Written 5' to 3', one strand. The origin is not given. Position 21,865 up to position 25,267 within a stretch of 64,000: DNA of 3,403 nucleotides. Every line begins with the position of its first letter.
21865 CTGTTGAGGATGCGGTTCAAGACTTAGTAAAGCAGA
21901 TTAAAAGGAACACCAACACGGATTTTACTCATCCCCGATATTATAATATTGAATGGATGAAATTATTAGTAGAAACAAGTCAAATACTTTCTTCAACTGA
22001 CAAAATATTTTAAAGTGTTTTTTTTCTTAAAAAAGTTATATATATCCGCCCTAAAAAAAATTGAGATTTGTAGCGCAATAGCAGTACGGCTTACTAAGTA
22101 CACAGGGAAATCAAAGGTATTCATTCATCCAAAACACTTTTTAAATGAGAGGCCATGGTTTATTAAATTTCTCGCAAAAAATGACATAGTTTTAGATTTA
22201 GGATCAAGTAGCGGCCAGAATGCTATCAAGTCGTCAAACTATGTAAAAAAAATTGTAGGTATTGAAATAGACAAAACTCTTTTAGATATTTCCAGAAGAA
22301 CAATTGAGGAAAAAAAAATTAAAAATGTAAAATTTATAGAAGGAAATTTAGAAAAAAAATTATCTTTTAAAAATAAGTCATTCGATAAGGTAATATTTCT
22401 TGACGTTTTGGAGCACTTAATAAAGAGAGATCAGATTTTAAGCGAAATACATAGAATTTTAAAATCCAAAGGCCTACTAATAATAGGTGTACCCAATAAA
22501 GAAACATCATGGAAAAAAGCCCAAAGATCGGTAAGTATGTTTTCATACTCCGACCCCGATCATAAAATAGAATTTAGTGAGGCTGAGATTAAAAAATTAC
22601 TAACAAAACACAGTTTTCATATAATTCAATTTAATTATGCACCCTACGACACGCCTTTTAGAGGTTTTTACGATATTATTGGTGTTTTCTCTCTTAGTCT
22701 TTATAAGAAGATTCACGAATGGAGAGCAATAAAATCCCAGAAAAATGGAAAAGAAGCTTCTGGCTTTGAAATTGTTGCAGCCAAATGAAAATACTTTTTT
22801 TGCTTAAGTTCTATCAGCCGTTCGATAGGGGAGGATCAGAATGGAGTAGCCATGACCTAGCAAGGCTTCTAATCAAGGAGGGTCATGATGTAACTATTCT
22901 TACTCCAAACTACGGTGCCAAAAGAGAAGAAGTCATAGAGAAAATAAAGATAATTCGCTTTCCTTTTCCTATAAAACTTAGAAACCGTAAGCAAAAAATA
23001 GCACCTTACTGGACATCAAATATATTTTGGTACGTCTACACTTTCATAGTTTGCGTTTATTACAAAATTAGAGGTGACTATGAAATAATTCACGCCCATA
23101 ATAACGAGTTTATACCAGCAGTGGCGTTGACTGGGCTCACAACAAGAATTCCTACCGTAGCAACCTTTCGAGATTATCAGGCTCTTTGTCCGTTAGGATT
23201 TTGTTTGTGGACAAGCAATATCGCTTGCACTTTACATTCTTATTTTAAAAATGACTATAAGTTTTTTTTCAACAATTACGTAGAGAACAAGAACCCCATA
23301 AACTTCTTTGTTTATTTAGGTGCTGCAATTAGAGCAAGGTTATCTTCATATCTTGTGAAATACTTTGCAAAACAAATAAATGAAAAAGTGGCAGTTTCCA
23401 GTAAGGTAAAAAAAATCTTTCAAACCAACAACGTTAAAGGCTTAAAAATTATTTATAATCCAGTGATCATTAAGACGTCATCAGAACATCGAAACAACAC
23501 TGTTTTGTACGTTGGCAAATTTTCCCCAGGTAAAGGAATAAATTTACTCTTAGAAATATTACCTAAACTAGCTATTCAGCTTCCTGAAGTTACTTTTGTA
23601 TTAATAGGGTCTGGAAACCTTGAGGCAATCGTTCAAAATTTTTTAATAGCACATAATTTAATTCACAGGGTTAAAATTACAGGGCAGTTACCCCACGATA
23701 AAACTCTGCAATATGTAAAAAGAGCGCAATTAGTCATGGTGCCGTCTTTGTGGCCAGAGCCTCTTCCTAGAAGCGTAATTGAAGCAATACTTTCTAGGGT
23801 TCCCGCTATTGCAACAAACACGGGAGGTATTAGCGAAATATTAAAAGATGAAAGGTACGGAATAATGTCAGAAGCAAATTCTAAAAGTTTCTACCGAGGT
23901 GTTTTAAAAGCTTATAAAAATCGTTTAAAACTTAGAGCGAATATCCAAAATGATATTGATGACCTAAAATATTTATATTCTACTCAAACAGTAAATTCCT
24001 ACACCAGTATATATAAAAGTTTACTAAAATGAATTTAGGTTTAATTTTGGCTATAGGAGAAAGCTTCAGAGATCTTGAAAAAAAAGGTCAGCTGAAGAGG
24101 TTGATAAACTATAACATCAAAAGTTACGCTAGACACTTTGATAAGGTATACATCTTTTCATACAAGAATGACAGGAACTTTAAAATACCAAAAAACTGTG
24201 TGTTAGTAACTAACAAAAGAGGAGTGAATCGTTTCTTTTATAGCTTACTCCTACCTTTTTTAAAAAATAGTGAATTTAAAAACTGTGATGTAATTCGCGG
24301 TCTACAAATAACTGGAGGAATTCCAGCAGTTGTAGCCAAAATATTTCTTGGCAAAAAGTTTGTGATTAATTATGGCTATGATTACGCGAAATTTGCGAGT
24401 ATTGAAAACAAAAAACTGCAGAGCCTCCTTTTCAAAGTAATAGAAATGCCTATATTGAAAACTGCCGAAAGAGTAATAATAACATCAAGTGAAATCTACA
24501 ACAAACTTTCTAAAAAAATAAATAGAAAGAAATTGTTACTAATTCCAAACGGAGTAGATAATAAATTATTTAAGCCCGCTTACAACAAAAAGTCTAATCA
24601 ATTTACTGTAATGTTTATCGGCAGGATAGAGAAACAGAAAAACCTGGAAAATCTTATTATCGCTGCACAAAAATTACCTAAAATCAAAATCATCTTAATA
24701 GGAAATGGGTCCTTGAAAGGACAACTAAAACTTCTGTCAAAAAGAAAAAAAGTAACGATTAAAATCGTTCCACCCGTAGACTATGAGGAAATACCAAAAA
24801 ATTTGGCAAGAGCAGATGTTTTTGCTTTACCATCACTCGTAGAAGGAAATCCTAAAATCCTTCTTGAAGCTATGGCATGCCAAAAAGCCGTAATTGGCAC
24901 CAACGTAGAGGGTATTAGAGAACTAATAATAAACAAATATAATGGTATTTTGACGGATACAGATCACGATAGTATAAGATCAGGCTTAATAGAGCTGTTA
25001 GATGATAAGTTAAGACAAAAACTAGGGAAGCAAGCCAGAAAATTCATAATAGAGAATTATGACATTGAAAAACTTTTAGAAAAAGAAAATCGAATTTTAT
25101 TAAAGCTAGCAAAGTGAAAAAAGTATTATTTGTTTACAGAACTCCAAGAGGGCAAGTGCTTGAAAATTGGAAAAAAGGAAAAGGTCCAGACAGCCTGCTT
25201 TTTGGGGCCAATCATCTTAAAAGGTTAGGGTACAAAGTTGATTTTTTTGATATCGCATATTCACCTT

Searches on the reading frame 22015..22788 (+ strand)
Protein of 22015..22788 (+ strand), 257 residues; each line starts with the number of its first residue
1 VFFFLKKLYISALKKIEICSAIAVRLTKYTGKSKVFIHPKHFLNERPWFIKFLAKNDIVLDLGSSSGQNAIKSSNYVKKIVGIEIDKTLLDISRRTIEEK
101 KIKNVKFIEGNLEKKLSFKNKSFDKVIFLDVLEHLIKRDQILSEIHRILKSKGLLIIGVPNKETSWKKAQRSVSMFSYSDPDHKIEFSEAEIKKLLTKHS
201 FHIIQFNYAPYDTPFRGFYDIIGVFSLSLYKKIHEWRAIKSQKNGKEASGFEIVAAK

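Call 54: search_protein_families(library=pfam, proteins=[window:22015-22788:+], max_evalue=0.05)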
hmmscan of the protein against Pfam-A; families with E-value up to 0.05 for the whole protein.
window:22015-22788:+ (257 aa): 21 families
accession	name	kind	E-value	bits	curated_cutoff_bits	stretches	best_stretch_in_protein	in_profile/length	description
PF13847.12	Methyltransf_31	-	1.2e-18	67.7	27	1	55-165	3-117/145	Methyltransferase domain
PF08241.18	Methyltransf_11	-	1.3e-18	67.9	21.2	1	60-157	1-95/95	Methyltransferase domain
PF13649.12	Methyltransf_25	-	1.7e-16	61.1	27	1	59-153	1-97/97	Methyltransferase domain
PF13489.12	Methyltransf_23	-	2.4e-11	44.1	27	1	53-204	20-162/164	Methyltransferase domain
PF08242.18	Methyltransf_12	-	8.1e-11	43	30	1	60-155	1-98/98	Methyltransferase domain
PF01209.24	Ubie_methyltran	-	7.5e-09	35.7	20.1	1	58-157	50-151/233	ubiE/COQ5 methyltransferase family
PF01135.25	PCMT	-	2.6e-06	27.8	20.3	1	51-113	70-134/210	Protein-L-isoaspartate(D-aspartate) O-methyltransferase (PCMT)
PF02390.23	Methyltransf_4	-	8e-06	25.9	24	1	56-128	2-78/173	Putative methyltransferase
PF06325.19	PrmA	-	4.9e-05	23.4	22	1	52-157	158-258/296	Ribosomal protein L11 methyltransferase (PrmA)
PF07021.18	MetW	-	0.00014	22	21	1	57-161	15-111/193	Methionine biosynthesis protein MetW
PF01739.24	CheR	-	0.00032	20.6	27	1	94-161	109-177/195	CheR methyltransferase, SAM binding domain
PF05958.17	tRNA_U5-meth_tr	-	0.00069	19.2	23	1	22-109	165-255/357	tRNA (Uracil-5-)-methyltransferase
PF05175.20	MTS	-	0.00082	19.5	23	1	55-128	29-104/170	Methyltransferase small domain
PF05219.18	DREV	-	0.0024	17.5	26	1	55-211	94-243/265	DREV methyltransferase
PF01555.25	N6_N4_Mtase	-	0.0043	17.5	26.7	0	54-93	180-219/221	DNA methylase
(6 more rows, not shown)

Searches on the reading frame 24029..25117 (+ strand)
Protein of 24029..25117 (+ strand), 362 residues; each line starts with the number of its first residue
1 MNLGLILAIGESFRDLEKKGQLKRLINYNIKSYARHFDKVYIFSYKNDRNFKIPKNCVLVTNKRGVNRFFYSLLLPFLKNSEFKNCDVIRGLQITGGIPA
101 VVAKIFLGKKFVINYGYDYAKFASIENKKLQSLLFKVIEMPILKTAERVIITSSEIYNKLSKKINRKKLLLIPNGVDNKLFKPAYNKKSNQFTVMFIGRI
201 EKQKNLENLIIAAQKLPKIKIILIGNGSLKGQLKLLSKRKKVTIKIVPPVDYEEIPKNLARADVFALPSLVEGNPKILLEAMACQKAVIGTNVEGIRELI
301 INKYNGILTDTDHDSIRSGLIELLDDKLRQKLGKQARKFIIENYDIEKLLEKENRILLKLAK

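Call 14: search_protein_families(library=pfam, proteins=[window:24029-25117:+], max_evalue=0.001)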
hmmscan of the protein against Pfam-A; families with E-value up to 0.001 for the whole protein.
window:24029-25117:+ (362 aa): 5 families
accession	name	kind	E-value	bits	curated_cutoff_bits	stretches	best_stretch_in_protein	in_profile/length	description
PF00534.26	Glycos_transf_1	-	4.4e-33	114.7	26.4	1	181-338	5-171/172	Glycosyl transferases group 1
PF13692.12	Glyco_trans_1_4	-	3.6e-24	86.1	27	1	192-326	2-142/142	Glycosyl transferases group 1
PF13439.12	Glyco_transf_4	-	4.5e-05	24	28.5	1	43-177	25-167/170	Glycosyltransferase Family 4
PF13524.12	Glyco_trans_1_2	-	6.1e-05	23.4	25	1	208-348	4-137/144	Glycosyl transferase-like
PF20706.3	GT4-conflict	-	0.00015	21.4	26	1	138-303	139-323/385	Family 4 Glycosyltransferase in conflict systems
